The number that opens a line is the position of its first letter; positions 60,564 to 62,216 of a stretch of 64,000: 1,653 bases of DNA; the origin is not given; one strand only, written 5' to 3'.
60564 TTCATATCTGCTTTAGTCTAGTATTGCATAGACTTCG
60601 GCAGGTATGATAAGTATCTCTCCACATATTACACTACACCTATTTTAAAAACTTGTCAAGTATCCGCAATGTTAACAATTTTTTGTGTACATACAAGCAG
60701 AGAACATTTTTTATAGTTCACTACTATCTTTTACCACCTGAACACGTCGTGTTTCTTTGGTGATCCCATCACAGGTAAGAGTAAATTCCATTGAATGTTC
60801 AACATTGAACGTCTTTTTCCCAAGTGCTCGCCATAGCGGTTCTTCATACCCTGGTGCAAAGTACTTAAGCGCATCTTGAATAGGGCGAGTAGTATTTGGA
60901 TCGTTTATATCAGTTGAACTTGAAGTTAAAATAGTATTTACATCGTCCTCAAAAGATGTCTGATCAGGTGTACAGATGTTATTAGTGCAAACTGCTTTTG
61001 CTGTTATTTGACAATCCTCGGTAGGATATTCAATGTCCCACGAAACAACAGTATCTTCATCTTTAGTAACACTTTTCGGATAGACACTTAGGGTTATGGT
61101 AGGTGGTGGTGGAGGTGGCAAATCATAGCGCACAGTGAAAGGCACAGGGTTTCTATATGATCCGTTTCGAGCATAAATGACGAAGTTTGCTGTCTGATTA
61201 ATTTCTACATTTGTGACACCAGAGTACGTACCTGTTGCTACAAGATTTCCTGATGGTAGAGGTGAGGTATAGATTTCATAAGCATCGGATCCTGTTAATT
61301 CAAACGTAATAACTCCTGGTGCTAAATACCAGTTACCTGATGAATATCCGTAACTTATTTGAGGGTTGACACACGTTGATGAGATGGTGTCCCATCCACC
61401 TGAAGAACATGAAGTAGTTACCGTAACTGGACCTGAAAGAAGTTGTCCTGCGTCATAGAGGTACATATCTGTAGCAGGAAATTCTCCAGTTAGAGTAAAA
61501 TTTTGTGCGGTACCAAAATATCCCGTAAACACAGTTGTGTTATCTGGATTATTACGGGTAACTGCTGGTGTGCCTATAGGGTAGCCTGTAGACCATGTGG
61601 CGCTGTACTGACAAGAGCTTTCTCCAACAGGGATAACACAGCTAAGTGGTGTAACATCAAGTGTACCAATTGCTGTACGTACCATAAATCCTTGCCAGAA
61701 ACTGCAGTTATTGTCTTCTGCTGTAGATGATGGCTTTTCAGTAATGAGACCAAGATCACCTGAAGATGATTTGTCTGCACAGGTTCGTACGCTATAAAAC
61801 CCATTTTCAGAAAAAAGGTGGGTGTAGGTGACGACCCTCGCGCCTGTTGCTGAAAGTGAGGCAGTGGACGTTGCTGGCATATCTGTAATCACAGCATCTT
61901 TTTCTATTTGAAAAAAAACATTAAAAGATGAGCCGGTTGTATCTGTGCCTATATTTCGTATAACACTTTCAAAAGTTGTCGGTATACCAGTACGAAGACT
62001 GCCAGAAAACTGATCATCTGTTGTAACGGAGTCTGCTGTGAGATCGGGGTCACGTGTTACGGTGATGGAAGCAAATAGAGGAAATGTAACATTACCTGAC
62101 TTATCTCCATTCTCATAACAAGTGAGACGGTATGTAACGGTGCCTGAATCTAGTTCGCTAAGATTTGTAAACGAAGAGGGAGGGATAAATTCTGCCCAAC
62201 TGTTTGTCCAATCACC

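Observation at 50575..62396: Accessory surface island: two paralogous secreted proteins with a shared novel C-terminal domain bracket the RiPP locus and a foreign high-GC gene; giant gene contains perfect 684-nt tandem repeats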

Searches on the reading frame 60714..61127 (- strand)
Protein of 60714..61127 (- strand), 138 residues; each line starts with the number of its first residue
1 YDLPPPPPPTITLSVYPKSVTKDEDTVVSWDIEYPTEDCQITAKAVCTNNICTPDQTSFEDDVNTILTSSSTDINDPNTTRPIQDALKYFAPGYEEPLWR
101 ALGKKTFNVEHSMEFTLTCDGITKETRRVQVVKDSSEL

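Call 27: search_protein_representatives(alignment_id=A1)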
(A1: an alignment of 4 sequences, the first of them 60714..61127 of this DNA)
Query: 4 sequences, 134 profile positions. Proteins with E-value up to 0.001 (for the whole library): 272; up to 1e-10: 199; up to 1e-30: 55. The best 150 are listed.
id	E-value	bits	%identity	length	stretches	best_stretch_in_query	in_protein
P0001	4.6e-65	233.8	-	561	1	1-133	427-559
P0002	1.5e-62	225.7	-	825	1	1-133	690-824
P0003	7.6e-56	203.9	-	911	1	1-134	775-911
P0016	1.1e-42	161.3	-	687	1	2-134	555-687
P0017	5.9e-42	159.0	-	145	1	1-128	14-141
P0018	6.7e-42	158.8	-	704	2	1-133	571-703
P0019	1.9e-41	157.3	-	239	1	1-133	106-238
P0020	4.0e-41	156.3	-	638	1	1-133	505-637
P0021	1.8e-40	154.1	-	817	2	4-133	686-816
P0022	2.9e-40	153.5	-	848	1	2-134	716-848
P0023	3.2e-40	153.3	-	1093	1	2-134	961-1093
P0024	6.3e-40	152.4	-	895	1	1-134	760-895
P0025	9.4e-40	151.8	-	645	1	2-132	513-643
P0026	1.8e-39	150.9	-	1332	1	3-134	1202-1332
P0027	2.5e-39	150.5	-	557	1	1-134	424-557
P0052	1.9e-33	131.4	-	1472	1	3-133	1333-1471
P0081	9.6e-28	113.0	-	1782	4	11-133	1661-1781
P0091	1.3e-25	106.1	-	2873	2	2-132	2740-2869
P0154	1.7e-17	79.8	-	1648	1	6-133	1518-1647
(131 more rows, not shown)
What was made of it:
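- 272 clusters at E <= 1e-3 and 199 at <= 1e-10 (call 27).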

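Call 32: search_protein_families(library=ncbifam, proteins=[P0023, P0052, P0154], max_evalue=0.01)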
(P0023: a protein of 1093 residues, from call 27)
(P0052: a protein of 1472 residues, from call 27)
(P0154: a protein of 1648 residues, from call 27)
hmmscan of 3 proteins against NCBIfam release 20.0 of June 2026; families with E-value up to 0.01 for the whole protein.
P0023 (1093 aa): 0 families

P0052 (1472 aa): 0 families

P0154 (1648 aa): 1 family
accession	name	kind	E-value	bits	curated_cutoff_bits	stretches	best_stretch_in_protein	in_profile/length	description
NF049889.1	AlphArabdaseBT0360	equivalog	1.1e-06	27.5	600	1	356-462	34-141/639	arabinan endo-1,5-alpha-L-arabinosidase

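Call 33: search_protein_families(library=pfam, alignment_id=A2, max_evalue=1)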
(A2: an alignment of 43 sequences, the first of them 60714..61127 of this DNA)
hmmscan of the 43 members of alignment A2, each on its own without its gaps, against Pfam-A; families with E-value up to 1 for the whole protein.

A. member 1, window:60714-61127:- (138 aa): 0 families

B. families by the number of members that match (of 43 scanned): 14 families
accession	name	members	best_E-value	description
PF01134.28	GIDA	1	0.012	Glucose inhibited division protein A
PF08522.16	BT_3987-like_N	1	0.033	BT_3987-like, N-terminal domain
PF01273.31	LBP_BPI_CETP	1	0.045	LBP / BPI / CETP family, N-terminal domain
PF21882.2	Gp53-like_C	1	0.055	Putative tail fiber protein gp53-like, C-terminal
PF18887.5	MBG_3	1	0.055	MBG domain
PF19207.5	DUF5879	1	0.067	Family of unknown function (DUF5879)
PF11611.13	DUF4352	1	0.092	Domain of unknown function (DUF4352)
PF03955.20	Adeno_PIX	1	0.094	Adenovirus hexon-associated protein (IX)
PF09725.14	Fra10Ac1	1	0.095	Folate-sensitive fragile site protein Fra10Ac1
PF00396.23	Granulin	1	0.12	Granulin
PF00153.32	Mito_carr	1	0.14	Mitochondrial carrier protein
PF24337.1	DUF7505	1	0.15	Domain of unknown function (DUF7505)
PF01088.27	Peptidase_C12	1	0.18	Ubiquitin carboxyl-terminal hydrolase, family 1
PF15099.11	PIRT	1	0.49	Phosphoinositide-interacting protein family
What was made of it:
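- On T9SS C-terminal sorting domain (Pfam Por_Secre_tail / TIGR04183): None of 43 CTD sequences matches it in Pfam, even at E <= 1 (call 33).
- Closest known: T9SS C-terminal domain. Different: No sequence match (calls 32, 33).
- Not one of 43 members matches the T9SS tail or any other Pfam family, and neither window protein nor the two members scanned matches an NCBIfam sorting-signal model (calls 32, 33).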

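Call 34: search_solved_structures(query=A2, max_evalue=10)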
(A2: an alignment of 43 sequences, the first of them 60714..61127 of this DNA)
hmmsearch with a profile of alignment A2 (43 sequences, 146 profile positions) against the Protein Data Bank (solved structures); distinct sequences matched with E-value up to 10: 4.
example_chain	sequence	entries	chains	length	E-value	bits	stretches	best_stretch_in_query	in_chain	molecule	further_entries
8grq_D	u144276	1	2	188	0.061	16.3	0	87-117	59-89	H2B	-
4dtg_L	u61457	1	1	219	0.8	12.7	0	11-48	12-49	Humanized recombinant FAB fragment, FAB 2021, of a murine antibody, light chain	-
6ew1_A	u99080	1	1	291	1.3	12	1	91-143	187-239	Filamin-A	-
4m9p_A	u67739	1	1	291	1.5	11.8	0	91-143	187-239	Filamin-A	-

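Call 36: find_related_loci(query=A1, collection=genome_contigs, flank=6000)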
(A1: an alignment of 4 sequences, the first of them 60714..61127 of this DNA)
Query A1 (138 aa) in genome_contigs; peptide patterns used: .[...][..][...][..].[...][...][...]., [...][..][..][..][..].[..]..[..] (x = any residue, [..] = any of these).
39 stretches matched a pattern; 1 encode a relative of the query (tblastn E <= 1e-3); 1 distinct loci.
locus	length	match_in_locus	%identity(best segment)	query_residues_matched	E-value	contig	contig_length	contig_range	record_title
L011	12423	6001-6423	37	1-137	5e-29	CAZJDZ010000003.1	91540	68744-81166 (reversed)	MAG TPA_asm: uncultured Candidatus Saccharibacteria bacterium isolate SRP296810_co1_219 genome assembly, contig: NODE_21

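Call 40: predict_structure(alignment_id=A2)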
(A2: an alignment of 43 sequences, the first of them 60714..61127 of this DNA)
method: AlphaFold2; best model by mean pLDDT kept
length: 138 residues; sequences in the alignment: 43
mean_pLDDT: 94.6   pTM: 0.87
mean pLDDT of the five models: 94.6, 94.4, 94.2, 93.8, 93.8
residues with pLDDT >= 90: 122; 70-90: 11; 50-70: 4; < 50: 1
segments of 3 or more residues with pLDDT < 50: none
pLDDT, mean of each block of 10 residues (from residue 1): 87 98 97 97 97 98 98 90 97 94 97 98 97 74
secondary structure, 60 per line:
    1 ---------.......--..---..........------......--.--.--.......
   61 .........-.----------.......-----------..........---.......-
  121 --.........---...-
elements in order: E10-16 E24-33 E40-45 H54-69 H83-88 E100-109 E113-119 E123-131
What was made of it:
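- On T9SS C-terminal sorting domain (Pfam Por_Secre_tail / TIGR04183): The model is a beta-sandwich (call 40).
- Folds: confident CTD model with pLDDT 94.6 and pTM 0.87 (call 40). Beta-sandwich fold (call 40).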

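Call 43: fold_search(model_id=the predicted structure, library=pdb)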
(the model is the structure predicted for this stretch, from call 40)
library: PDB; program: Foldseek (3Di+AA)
matches with E <= 10: 1651; with E <= 0.001: 0
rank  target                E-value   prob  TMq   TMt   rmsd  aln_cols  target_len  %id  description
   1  8w6b_B                1.0e-02  0.99  0.41  0.49   6.8       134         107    8  crystal structure of TAX1BP1 SKICH domain in complex with RB1CC1 coiled-coil domain (released 2024-07-10)
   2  2ox5_E                1.1e-02  0.97  0.36  0.46   6.4       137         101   11  The SoxYZ complex of Paracoccus pantotrophus (released 2007-05-22)
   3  8j9f_A                1.2e-02  0.95  0.41  0.09   7.7       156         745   12  Structure of STG-hydrolyzing beta-glucosidase 1 (PSTG1) (released 2024-04-10)
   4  1epf_C                1.6e-02  0.91  0.33  0.26   7.3       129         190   10  CRYSTAL STRUCTURE OF THE TWO N-TERMINAL IMMUNOGLOBULIN DOMAINS OF THE NEURAL CELL ADHESION MOLECULE (NCAM) (released 2000-10-09)
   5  3bik_C                1.9e-02  0.72  0.31  0.35   9.4       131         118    9  Crystal Structure of the PD-1/PD-L1 Complex (released 2008-02-26)
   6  7ad7_A                2.2e-02  0.90  0.35  0.09   7.2       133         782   14  Crystal structure of human complement C5 in complex with the K8 bovine knob domain peptide. (released 2021-03-10)
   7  5kwy_D                2.4e-02  0.96  0.44  0.46   6.1       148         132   13  Structure of human NPC1 middle lumenal domain bound to NPC2 (released 2016-08-24)
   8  2oxg_E                2.4e-02  0.94  0.37  0.48   6.7       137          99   11  The SoxYZ Complex of Paracoccus pantotrophus (released 2007-05-22)
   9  8j9f_C                2.5e-02  0.63  0.33  0.08   9.2       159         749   12  Structure of STG-hydrolyzing beta-glucosidase 1 (PSTG1) (released 2024-04-10)
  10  4dkd_C                3.0e-02  0.93  0.38  0.22   5.8       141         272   12  Crystal Structure of Human Interleukin-34 Bound to Human CSF-1R (released 2012-04-11)
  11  2ox5_C                3.2e-02  0.91  0.37  0.46   6.4       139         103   11  The SoxYZ complex of Paracoccus pantotrophus (released 2007-05-22)
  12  1nep                  3.2e-02  0.91  0.41  0.43   6.2       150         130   11  Crystal Structure Analysis of the Bovine NPC2 (Niemann-Pick C2) Protein (released 2003-01-28)
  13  9lql_B                3.2e-02  0.89  0.41  0.10   7.6       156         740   12  Structure of STG-hydrolyzing beta-glucosidase 1 (PSTG1) complexed with heptyl 1-thio-beta-D-glucopyranoside (released 2026-02-04)
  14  8j9f_B                3.8e-02  0.85  0.41  0.09   7.7       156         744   12  Structure of STG-hydrolyzing beta-glucosidase 1 (PSTG1) (released 2024-04-10)
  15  4y88                  3.8e-02  0.51  0.28  0.33  11.7       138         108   11  Crystal structure of the N-terminal domain of CEACAM8 (released 2015-10-07)
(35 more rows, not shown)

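Call 47: find_homologous_proteins(query=A2, max_evalue=0.00001)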
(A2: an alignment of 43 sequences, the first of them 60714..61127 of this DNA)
Query A2 (43 sequences) (138 aa, profile of the alignment): 3 proteins with E <= 0.00001 among 3203 candidates.
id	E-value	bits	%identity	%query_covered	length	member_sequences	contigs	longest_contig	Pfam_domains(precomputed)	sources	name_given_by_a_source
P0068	1.1e-40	157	38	92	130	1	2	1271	-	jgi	jgi:hypothetical protein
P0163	1.4e-36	143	42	80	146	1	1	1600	-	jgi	jgi:hypothetical protein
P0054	7.0e-36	141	51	89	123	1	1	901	-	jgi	jgi:hypothetical protein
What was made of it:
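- Tried and rejected: The word-indexed protein search with the CTD profile returned only 3 short fragments (call 47).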

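Call 67: fold_search(model_id=the predicted structure, library=viral)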
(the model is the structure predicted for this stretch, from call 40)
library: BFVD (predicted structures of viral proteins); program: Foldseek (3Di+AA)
matches with E <= 10: 557; with E <= 0.001: 0
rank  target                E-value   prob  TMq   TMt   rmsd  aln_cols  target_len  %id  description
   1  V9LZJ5                1.2e-02  1.00  0.45  0.26   5.5       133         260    8  Uncharacterized protein [Vibrio phage VP4B]
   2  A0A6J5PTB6            1.6e-02  0.99  0.40  0.38   4.7       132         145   17  PKD domain containing protein [uncultured Caudovirales phage]
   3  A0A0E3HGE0            1.9e-02  0.99  0.51  0.15   9.1       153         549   16  Virion structural protein [Synechococcus phage ACG-2014i]
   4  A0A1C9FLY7            1.9e-02  0.94  0.38  0.15   7.4       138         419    8  (no name in the UniProt tables at hand)
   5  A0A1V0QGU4            2.2e-02  0.97  0.42  0.36   5.7       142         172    6  SWPV1-144 [Shearwaterpox virus]
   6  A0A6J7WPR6            2.6e-02  0.99  0.40  0.39   6.8       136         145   17  Uncharacterized protein [uncultured Caudovirales phage]
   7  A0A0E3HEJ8            3.0e-02  0.97  0.47  0.06   9.9       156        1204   13  Virion structural protein [Synechococcus phage ACG-2014i]
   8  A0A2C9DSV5            3.3e-02  0.93  0.35  0.19   6.3       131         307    9  CD200-like protein [Western grey kangaroopox virus]
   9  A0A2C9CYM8            3.7e-02  0.90  0.36  0.19   5.6       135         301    8  Possible surface protein, responsible for cell interaction contains cell adhesion domain and ChW-repeats [Yersinia phage fHe-Yen9-03]
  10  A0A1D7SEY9            4.0e-02  0.97  0.36  0.12   6.0       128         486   13  PA14 domain-containing protein [Cyanophage S-RIM44]
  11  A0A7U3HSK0            4.0e-02  0.96  0.46  0.38   5.9       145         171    8  (no name in the UniProt tables at hand)
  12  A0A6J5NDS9            4.2e-02  0.87  0.37  0.15   7.4       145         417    8  Big-1 domain-containing protein (Fragment) [uncultured Caudovirales phage]
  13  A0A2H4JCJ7            4.2e-02  0.80  0.39  0.39   6.1       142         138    5  Uncharacterized protein [uncultured Caudovirales phage]
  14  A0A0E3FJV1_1          4.7e-02  0.97  0.44  0.08   7.3       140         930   14  Virion structural protein [Synechococcus phage ACG-2014j]
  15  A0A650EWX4            5.6e-02  0.95  0.38  0.07   7.4       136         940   12  (no name in the UniProt tables at hand)
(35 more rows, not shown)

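Call 71: search_protein_families(library=pfam, proteins=[L011:1205-2314:+, L011:2609-3649:+], max_evalue=0.01)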
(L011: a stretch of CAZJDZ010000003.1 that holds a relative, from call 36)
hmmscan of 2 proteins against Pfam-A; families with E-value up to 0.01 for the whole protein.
L011:1205-2314:+ (369 aa): 4 families
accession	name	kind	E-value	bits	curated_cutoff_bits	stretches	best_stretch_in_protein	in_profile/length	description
PF05203.21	Hom_end_hint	-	3.6e-08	34.1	32.1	1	216-253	1-39/228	Hom_end-associated Hint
PF14623.11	Vint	-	5.6e-05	23.4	27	1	215-288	1-72/166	Hint-domain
PF08517.17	AXH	-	6.1e-05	23.9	33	0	275-314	74-113/116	Ataxin-1 and HBP1 module (AXH)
PF14890.11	Intein_splicing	-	0.00044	20.5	35.8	0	251-354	38-155/155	Intein splicing domain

L011:2609-3649:+ (346 aa): 0 families

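Call 76: find_encoding_contigs(protein=P0016, flank=8000, max_places=2)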
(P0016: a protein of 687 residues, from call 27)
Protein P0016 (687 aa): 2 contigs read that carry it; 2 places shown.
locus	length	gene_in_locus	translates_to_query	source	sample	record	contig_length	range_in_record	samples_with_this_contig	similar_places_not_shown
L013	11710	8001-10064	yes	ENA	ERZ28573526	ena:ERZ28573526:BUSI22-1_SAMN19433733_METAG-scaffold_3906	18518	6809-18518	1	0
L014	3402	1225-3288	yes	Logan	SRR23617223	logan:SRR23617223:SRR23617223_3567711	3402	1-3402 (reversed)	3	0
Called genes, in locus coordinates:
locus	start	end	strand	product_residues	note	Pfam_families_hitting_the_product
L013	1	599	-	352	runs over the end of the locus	-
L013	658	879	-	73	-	-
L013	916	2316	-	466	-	PF02624:YcaO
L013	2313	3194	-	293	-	-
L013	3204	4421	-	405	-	-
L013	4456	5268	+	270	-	PF12895:ANAPC3 (faint), PF13431:TPR_17 (faint), PF07719:TPR_2 (faint), PF13424:TPR_12 (faint), PF00515:TPR_1 (faint), PF13181:TPR_8 (faint), PF13432:TPR_16 (faint), PF14559:TPR_19 (faint)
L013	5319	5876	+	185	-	-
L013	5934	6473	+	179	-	PF01936:NYN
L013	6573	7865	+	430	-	-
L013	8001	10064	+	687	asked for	-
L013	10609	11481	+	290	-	PF02661:Fic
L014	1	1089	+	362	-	?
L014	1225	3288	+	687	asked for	-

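Call 80: find_related_loci(query=A6, collection=metagenome_contigs, flank=6000)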
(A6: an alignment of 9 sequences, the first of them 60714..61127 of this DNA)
Query A6 (138 aa) in metagenome_contigs; peptide patterns used: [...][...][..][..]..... (x = any residue, [..] = any of these).
134 stretches matched a pattern; 3 encode a relative of the query (tblastn E <= 1e-3); 3 distinct loci.
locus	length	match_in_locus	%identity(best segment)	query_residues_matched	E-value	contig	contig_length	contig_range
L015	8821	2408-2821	100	1-138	6e-93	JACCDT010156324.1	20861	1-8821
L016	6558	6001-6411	40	1-131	4e-29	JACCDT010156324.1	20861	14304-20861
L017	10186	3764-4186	37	1-137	1e-28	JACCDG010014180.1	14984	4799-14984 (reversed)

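Call 88: search_protein_families(library=pfam, proteins=[P0081, P0091], max_evalue=0.05)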
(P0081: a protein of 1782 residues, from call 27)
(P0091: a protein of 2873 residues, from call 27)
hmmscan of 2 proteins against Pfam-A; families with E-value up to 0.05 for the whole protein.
P0081 (1782 aa): 2 families
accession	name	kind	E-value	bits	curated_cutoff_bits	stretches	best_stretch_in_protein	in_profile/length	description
PF00041.27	fn3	-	2.2e-05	25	25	0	1483-1561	2-78/84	Fibronectin type III domain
PF19202.5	DUF5874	-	0.00037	21.2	27.1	1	93-146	10-61/74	Family of unknown function (DUF5874)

P0091 (2873 aa): 1 family
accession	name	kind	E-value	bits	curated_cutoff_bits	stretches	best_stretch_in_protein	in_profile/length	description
PF17428.7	DUF5412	-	0.023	15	25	0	945-971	40-66/118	Family of unknown function (DUF5412)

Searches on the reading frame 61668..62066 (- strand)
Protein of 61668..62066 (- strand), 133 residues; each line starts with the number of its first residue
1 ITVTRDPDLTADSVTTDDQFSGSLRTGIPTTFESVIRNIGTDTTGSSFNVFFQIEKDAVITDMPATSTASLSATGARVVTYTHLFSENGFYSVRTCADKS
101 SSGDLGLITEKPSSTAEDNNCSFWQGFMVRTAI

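Call 88: search_protein_families(library=pfam, proteins=[window:61668-62066:-], max_evalue=0.05)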
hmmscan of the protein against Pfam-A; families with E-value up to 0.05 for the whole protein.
seq(133 aa): 1 family
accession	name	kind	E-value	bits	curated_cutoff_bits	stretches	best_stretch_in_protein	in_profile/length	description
PF07705.17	CARDB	-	0.0014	19.3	22.7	1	7-101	2-87/101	CARDB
